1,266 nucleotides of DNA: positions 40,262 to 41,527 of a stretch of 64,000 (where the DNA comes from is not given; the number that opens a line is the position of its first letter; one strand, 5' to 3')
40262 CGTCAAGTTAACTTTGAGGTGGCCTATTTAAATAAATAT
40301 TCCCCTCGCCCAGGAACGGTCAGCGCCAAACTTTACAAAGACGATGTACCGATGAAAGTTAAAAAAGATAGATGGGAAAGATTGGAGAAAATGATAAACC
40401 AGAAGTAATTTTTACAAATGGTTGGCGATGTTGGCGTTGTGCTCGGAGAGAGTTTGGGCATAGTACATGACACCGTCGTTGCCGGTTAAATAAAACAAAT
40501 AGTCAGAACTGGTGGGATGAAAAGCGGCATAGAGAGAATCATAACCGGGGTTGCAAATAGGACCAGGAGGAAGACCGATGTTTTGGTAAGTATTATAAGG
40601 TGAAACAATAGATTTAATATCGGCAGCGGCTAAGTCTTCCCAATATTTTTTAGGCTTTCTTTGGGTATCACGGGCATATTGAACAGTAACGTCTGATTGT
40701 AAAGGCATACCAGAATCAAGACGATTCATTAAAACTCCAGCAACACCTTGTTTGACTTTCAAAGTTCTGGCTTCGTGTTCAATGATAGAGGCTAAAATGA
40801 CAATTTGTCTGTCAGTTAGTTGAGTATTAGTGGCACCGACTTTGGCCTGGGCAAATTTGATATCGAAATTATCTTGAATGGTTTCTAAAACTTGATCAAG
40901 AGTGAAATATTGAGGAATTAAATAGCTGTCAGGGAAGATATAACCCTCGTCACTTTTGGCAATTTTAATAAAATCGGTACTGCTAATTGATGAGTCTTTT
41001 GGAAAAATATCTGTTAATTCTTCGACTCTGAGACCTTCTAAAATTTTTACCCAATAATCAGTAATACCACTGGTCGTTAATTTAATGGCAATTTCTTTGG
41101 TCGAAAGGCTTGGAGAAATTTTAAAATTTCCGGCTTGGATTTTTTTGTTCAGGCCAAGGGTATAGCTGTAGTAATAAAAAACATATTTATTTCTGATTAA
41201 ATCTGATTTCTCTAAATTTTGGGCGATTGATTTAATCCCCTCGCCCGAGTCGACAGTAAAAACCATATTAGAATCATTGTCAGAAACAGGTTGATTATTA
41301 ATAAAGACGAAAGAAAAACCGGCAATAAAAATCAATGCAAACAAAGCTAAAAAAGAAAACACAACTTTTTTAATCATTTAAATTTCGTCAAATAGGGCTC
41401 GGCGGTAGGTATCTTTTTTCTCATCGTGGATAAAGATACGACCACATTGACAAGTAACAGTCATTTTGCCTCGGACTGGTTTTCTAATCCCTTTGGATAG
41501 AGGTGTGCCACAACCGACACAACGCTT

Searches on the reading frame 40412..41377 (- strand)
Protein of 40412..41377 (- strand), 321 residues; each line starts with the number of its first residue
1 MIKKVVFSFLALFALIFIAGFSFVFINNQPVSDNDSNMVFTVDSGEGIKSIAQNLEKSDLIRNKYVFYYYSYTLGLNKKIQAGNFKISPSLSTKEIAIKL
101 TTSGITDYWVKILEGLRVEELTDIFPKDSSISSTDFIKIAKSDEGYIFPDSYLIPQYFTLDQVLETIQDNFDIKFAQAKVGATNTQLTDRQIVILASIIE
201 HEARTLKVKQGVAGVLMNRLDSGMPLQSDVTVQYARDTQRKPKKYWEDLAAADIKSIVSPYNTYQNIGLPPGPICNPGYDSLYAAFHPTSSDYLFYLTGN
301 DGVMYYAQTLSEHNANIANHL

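Call 12: search_protein_families(library=pfam, proteins=[window:40412-41377:-], max_evalue=0.00001)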
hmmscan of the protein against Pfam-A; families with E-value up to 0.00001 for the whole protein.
window:40412-41377:- (321 aa): 1 family
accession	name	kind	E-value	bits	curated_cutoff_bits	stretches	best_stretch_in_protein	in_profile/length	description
PF02618.21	YceG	-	6e-71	239.6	32.4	1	40-318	1-274/275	YceG-like family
